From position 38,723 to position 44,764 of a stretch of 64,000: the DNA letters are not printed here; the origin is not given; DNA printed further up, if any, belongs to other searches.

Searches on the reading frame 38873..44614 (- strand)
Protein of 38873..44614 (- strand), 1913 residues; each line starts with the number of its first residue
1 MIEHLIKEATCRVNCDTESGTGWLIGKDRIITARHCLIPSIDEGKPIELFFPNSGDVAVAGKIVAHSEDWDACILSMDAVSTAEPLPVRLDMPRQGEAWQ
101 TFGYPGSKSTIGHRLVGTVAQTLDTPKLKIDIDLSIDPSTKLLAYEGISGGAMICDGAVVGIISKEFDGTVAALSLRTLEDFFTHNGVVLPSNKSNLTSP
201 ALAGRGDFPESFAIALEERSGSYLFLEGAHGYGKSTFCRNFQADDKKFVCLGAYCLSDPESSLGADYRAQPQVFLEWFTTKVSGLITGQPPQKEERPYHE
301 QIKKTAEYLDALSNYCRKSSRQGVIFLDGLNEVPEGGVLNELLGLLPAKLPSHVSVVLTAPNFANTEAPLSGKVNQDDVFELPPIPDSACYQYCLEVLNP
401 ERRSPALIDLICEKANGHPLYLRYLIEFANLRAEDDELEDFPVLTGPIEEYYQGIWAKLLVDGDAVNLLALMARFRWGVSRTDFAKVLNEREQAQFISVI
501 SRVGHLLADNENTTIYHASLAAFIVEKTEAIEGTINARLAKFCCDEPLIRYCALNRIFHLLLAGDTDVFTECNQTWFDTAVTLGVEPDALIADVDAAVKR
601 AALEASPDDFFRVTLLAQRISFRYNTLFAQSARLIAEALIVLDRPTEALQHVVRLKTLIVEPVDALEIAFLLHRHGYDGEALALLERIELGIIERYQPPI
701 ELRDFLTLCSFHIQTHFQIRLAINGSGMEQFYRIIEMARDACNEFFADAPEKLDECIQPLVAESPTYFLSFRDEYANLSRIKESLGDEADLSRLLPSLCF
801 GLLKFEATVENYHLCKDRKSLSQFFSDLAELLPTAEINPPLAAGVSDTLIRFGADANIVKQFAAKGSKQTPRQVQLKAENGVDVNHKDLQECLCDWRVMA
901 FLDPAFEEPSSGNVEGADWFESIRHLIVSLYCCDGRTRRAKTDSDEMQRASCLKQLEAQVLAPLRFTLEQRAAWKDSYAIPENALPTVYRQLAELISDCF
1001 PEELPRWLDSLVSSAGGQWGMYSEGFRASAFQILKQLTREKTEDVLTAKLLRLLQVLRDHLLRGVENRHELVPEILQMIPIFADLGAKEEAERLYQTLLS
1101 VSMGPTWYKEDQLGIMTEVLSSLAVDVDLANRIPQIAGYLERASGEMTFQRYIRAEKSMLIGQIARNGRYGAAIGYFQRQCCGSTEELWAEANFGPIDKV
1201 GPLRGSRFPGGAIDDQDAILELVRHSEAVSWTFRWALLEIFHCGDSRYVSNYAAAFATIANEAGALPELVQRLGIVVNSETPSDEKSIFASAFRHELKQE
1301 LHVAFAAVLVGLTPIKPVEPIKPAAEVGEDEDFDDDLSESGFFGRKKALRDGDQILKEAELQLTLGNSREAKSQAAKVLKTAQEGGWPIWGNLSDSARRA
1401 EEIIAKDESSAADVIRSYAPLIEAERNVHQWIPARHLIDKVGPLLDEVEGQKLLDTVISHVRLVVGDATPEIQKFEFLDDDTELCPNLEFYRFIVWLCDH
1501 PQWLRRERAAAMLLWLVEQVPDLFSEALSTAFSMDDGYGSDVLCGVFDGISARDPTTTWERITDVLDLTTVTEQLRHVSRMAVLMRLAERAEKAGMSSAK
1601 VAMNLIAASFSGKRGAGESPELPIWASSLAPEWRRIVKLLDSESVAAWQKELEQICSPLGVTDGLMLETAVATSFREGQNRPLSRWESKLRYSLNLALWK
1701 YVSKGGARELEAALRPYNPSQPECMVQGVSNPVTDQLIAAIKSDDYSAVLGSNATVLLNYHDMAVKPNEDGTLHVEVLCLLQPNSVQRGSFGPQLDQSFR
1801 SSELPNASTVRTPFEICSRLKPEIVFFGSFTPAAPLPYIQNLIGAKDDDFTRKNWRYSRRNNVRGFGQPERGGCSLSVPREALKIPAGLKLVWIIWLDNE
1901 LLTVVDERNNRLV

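Call 5: search_protein_families(library=pfam, proteins=[window:38873-44614:-], max_evalue=0.01)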
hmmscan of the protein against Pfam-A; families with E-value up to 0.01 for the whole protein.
window:38873-44614:- (1913 aa): 3 families
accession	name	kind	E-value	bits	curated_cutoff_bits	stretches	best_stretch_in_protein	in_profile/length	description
PF13365.12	Trypsin_2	-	3.1e-10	41.4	27.6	1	20-162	1-144/144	Trypsin-like peptidase domain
PF13191.12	AAA_16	-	0.00012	23.1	32.6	1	218-337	21-148/167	AAA ATPase domain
PF05729.18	NACHT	-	0.0013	19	26.7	0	223-398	2-164/167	NACHT domain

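Call 6: search_protein_families(library=padloc, proteins=[window:38873-44614:-], max_evalue=0.01)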
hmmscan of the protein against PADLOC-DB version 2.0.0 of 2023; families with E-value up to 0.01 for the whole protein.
window:38873-44614:- (1913 aa): 5 families
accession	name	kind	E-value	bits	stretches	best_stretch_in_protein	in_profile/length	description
PDLC02159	Avs1b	-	0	1827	1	1-1905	1-1921/1924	-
PDLC03855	LmuA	-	1.1e-17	62.5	1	3-192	4-206/425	-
PDLC02960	RT-Protease_XI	-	2.8e-09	34.5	1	7-166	335-486/506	single gene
PDLC02959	RT-Protease_XI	-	1.8e-08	31.8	1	10-166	340-489/510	single gene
PDLC00169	HamA1|HamA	-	6.6e-07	26.1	1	13-179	22-187/483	DUF1837 domain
